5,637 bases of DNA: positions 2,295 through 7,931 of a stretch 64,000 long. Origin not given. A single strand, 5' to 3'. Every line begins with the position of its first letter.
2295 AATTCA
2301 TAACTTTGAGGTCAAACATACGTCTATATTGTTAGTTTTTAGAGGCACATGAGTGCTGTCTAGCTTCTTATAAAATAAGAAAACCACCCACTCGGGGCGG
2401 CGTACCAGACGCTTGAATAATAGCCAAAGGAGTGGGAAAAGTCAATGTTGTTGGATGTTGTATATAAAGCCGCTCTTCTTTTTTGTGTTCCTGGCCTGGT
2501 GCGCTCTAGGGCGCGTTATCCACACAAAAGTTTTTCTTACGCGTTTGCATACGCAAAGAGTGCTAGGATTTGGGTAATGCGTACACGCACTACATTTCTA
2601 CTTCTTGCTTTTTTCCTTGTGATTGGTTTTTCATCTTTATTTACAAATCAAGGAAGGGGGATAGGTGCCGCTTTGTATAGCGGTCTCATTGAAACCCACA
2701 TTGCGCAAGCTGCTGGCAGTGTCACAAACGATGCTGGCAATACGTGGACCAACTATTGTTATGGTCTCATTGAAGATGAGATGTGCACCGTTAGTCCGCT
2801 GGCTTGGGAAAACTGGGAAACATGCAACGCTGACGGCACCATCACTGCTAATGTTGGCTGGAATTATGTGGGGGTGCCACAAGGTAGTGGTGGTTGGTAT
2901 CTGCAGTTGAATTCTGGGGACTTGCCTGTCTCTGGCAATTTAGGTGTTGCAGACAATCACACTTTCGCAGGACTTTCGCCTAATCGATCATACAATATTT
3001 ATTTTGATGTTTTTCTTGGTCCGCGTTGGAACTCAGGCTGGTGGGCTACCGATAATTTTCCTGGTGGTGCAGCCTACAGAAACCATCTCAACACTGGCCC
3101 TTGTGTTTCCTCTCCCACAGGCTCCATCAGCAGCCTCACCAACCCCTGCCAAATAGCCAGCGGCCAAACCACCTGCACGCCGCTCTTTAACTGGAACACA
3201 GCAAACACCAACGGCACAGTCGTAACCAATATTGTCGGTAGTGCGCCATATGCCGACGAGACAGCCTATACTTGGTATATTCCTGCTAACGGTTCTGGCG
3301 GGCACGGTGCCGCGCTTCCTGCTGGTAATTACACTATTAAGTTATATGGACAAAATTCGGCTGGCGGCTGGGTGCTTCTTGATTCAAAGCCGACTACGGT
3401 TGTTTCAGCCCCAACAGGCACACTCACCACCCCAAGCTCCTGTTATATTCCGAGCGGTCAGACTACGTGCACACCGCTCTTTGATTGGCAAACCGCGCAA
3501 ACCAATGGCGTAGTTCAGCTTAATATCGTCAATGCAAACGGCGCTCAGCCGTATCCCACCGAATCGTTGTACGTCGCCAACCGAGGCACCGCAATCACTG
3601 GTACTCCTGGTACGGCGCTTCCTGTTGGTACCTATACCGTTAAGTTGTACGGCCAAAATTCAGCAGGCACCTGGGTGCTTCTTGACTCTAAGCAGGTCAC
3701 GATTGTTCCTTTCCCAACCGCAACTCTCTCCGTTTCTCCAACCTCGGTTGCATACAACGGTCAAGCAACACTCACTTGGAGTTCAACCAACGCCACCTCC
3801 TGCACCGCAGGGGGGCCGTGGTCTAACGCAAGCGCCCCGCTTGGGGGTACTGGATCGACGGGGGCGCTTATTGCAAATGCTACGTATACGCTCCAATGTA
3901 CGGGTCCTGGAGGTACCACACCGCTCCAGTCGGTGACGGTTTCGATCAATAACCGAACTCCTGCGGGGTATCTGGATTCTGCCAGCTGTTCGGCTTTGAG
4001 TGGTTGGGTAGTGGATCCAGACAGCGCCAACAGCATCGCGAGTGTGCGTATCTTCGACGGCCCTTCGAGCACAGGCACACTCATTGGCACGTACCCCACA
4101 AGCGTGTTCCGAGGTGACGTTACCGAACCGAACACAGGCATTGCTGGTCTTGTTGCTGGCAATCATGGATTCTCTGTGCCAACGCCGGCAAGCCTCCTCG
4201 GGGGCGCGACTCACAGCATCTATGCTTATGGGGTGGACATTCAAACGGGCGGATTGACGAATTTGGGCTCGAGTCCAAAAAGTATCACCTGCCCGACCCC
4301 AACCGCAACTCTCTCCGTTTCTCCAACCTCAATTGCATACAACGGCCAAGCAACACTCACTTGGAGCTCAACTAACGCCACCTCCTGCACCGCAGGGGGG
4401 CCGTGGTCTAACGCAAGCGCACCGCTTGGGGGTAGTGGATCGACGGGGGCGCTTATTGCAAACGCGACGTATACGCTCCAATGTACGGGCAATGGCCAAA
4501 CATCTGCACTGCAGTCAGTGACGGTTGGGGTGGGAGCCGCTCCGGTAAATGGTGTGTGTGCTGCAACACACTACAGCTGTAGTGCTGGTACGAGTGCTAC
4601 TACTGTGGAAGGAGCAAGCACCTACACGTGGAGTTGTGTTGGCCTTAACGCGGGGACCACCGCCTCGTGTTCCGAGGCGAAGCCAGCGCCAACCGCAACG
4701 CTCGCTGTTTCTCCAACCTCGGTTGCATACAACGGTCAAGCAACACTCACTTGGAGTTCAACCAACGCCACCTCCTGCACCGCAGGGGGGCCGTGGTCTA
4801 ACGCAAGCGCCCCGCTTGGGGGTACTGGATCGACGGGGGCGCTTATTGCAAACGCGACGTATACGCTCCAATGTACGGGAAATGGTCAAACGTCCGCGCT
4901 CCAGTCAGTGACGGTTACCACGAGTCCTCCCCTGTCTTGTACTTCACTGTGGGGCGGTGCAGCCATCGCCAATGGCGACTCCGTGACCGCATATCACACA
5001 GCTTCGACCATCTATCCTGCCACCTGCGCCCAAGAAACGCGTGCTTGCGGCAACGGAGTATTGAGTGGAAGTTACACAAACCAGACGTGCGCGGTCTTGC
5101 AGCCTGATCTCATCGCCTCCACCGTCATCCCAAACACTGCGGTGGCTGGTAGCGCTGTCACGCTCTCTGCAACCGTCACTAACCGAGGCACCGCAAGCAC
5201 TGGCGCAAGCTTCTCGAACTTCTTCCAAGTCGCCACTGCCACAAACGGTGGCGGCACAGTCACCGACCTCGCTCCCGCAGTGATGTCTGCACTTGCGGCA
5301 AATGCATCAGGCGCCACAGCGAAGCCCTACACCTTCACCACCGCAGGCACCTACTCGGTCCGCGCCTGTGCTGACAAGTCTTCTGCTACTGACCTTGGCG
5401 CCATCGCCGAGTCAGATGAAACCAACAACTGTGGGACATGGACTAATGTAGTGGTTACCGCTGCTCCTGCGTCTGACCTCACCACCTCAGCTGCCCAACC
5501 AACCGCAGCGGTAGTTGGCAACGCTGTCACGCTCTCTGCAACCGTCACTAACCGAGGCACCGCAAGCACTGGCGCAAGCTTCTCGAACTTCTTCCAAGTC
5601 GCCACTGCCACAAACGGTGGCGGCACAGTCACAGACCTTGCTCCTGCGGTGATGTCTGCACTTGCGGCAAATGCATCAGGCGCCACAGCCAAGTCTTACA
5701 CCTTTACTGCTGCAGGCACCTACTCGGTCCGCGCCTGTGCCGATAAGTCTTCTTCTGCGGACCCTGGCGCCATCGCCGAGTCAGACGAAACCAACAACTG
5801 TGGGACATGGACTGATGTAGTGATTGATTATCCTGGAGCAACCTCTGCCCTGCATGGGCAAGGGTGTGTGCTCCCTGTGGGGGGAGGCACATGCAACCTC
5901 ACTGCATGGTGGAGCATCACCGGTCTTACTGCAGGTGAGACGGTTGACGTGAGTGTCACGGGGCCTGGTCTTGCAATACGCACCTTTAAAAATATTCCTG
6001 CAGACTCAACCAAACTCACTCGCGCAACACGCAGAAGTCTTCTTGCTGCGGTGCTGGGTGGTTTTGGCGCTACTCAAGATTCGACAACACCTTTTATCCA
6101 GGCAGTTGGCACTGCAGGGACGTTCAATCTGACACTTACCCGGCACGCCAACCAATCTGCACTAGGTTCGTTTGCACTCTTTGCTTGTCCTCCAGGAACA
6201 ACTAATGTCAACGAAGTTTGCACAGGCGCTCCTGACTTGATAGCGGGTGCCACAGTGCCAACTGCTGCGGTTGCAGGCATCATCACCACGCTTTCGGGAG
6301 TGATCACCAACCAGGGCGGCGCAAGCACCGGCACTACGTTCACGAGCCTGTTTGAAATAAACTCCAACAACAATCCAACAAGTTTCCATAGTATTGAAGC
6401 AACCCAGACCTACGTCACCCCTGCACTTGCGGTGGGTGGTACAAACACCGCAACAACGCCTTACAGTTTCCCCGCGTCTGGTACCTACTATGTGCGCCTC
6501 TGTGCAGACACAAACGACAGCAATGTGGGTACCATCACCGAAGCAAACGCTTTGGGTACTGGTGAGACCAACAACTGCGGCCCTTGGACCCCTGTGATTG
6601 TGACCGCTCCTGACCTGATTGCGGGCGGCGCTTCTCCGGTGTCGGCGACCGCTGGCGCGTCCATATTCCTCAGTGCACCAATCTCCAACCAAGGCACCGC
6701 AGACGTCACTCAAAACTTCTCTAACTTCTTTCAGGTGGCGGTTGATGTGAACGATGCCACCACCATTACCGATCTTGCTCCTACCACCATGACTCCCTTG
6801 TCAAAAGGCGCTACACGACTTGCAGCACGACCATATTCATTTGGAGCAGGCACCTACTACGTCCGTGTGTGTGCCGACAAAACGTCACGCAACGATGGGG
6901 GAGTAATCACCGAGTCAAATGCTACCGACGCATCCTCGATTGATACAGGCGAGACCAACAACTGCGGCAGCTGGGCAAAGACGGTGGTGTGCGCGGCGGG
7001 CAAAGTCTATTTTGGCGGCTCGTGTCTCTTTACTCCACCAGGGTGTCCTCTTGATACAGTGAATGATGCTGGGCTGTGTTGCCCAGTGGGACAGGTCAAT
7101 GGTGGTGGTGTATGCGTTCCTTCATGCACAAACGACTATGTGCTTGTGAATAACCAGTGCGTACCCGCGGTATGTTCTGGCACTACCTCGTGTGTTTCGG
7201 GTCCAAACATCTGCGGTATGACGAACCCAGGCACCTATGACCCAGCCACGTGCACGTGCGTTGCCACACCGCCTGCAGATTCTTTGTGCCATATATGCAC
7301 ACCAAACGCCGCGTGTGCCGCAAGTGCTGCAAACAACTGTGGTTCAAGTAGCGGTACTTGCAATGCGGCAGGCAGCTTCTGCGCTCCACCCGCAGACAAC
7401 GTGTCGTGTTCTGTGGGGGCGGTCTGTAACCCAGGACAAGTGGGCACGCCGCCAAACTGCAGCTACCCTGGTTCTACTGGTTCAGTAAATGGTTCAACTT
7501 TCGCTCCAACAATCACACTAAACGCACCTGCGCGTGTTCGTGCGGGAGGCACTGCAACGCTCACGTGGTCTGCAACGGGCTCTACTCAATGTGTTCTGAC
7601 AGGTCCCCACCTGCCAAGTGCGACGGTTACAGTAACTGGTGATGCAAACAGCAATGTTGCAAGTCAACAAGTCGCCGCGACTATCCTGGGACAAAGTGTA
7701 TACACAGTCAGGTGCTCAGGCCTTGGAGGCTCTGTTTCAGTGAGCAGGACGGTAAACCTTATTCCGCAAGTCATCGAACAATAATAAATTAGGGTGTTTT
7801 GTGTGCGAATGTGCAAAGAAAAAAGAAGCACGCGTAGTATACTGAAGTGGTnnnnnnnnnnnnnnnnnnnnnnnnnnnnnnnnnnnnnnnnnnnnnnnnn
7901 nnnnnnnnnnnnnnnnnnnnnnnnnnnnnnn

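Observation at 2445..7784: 1779-aa CARDB/Ig-repeat, Cys-rich surface protein with near-identical internal DNA repeats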

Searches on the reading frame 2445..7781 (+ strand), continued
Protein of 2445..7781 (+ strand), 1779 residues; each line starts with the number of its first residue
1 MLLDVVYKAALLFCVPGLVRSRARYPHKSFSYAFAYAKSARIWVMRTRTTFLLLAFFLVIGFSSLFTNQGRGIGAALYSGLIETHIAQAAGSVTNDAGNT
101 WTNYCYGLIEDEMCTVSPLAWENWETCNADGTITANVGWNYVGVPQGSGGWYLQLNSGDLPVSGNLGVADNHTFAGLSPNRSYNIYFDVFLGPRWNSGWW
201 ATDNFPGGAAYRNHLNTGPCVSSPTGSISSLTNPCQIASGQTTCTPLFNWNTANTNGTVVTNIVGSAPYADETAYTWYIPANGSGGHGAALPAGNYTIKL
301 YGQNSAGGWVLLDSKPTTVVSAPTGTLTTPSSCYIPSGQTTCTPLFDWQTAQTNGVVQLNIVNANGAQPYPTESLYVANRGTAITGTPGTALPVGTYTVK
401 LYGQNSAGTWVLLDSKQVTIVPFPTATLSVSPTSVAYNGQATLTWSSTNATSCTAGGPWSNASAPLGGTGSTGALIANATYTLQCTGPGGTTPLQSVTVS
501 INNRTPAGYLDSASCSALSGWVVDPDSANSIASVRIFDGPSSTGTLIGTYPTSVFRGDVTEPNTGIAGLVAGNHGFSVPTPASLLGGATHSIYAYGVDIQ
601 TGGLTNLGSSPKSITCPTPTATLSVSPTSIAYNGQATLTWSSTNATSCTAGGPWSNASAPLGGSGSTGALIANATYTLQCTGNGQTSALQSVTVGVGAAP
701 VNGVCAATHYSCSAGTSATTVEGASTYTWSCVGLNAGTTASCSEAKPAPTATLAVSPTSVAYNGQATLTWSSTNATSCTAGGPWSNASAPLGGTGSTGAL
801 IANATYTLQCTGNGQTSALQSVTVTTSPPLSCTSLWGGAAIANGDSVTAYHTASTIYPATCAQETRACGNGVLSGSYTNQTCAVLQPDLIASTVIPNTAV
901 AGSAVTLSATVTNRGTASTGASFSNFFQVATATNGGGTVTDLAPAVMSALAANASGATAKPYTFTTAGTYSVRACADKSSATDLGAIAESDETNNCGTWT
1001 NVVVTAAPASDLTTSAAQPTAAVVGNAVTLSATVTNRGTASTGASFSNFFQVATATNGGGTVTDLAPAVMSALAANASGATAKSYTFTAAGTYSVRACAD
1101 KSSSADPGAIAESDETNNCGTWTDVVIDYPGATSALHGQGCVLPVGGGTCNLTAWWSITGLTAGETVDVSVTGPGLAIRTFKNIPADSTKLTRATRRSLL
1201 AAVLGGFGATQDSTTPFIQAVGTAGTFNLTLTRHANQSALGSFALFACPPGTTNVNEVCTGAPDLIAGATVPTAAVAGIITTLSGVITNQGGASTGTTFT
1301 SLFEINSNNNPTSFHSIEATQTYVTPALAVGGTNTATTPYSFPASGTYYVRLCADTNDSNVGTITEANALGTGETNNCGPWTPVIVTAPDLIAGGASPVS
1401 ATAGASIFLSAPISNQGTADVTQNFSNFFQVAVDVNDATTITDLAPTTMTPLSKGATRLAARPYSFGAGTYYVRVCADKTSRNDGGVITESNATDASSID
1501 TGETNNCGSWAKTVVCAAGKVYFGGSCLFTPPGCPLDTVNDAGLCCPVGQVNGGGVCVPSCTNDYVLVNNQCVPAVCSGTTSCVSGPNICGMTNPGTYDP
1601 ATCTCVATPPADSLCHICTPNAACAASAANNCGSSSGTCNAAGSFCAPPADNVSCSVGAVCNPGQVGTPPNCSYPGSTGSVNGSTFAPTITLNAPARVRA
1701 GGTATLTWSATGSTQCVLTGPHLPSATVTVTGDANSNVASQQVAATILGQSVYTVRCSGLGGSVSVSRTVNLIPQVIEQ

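Call 82: search_protein_families(library=pfam, proteins=[L010:6719-7999:+], max_evalue=0.01)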
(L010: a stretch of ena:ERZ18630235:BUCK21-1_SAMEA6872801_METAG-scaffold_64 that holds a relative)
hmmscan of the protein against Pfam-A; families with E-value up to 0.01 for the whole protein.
L010:6719-7999:+ (426 aa): 0 families

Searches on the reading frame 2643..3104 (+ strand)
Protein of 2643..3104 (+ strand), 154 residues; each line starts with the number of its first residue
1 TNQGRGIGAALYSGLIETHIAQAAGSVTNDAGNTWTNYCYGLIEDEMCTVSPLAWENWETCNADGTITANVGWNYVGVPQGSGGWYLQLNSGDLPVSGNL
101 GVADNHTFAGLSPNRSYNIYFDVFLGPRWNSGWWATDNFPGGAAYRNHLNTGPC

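Call 41: search_protein_families(library=pfam, proteins=[window:2643-3104:+], max_evalue=5)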
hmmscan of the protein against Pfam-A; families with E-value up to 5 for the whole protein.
window:2643-3104:+ (154 aa): 0 families

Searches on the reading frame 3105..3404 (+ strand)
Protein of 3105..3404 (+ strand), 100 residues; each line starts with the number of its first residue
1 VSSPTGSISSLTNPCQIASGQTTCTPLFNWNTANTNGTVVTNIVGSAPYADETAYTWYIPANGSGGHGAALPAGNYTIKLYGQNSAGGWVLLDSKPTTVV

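Call 41: search_protein_families(library=pfam, proteins=[window:3105-3404:+], max_evalue=5)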
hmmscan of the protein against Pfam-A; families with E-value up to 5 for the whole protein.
window:3105-3404:+ (100 aa): 2 families
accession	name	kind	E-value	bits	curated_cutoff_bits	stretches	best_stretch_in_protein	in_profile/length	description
PF13860.13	FlgD_ig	-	0.00061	20.2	27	1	32-84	29-77/79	FlgD Ig-like domain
PF07495.19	Y_Y_Y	-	0.052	13.9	26.6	1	71-89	35-53/65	Y_Y_Y domain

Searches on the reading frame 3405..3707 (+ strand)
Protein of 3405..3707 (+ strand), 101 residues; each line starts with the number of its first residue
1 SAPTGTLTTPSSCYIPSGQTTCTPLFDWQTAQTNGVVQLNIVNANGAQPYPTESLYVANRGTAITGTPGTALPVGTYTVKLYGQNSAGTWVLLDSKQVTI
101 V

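Call 41: search_protein_families(library=pfam, proteins=[window:3405-3707:+], max_evalue=5)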
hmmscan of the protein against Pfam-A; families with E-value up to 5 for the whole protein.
window:3405-3707:+ (101 aa): 2 families
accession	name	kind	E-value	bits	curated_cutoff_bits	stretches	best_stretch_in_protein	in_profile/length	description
PF10342.15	Kre9_KNH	-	0.02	16.1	24.6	1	26-88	16-82/94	Kre9/KNH-like N-terminal Ig-like domain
PF07495.19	Y_Y_Y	-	0.039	14.3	26.6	1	70-100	33-62/65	Y_Y_Y domain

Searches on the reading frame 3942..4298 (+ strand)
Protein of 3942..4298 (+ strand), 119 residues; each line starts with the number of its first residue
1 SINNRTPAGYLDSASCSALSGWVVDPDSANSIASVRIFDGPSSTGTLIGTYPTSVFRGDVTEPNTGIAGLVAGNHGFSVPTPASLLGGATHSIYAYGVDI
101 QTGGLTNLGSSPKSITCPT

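Call 41: search_protein_families(library=pfam, proteins=[window:3942-4298:+], max_evalue=5)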
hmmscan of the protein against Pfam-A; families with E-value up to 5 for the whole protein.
window:3942-4298:+ (119 aa): 1 family
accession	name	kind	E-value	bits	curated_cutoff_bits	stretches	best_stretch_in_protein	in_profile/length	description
PF16241.10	DUF4900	-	0.11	13.2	29.4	1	34-62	58-86/89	Domain of unknown function (DUF4900)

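Call 91: search_solved_structures(query=A6, max_evalue=10)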
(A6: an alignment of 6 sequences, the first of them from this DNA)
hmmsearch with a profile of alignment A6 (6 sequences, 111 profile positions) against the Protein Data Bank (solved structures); distinct sequences matched with E-value up to 10: 0.

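Call 92: search_protein_families(library=pfam, alignment_id=A6, max_evalue=1)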
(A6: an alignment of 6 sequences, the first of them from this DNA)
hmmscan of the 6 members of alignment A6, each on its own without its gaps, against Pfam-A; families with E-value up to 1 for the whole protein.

A. member 1, seq(112 aa): 1 family
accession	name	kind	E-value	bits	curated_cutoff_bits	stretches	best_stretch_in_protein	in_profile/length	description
PF16241.10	DUF4900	-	0.1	13.4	29.4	1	29-57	58-86/89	Domain of unknown function (DUF4900)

B. families by the number of members that match (of 6 scanned): 2 families
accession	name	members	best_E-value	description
PF16241.10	DUF4900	1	0.1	Domain of unknown function (DUF4900)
PF23527.1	Microp_apicomplexa_14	1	0.18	Apicomplexa microprotein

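Call 97: predict_structure(alignment_id=A6)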
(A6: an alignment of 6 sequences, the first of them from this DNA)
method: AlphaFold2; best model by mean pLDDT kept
length: 112 residues; sequences in the alignment: 6
mean_pLDDT: 89.2   pTM: 0.82
mean pLDDT of the five models: 89.2, 86.6, 85.7, 84.5, 72.2
residues with pLDDT >= 90: 84; 70-90: 16; 50-70: 10; < 50: 2
segments of 3 or more residues with pLDDT < 50: none
pLDDT, mean of each block of 10 residues (from residue 1): 94 95 87 97 95 66 65 95 96 95 96 94
secondary structure, 60 per line:
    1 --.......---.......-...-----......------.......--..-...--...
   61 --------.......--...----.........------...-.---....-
elements in order: E3-9 E13-19 E29-34 E41-47 E69-75 E85-93 E100-102 E108-111

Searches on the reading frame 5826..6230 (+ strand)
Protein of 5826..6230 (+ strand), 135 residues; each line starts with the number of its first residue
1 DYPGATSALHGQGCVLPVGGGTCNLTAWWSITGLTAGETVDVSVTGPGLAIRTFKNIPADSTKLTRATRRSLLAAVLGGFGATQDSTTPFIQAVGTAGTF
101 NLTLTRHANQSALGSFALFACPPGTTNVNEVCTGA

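Call 41: search_protein_families(library=pfam, proteins=[window:5826-6230:+], max_evalue=5)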
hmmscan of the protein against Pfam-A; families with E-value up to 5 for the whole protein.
window:5826-6230:+ (135 aa): 0 families
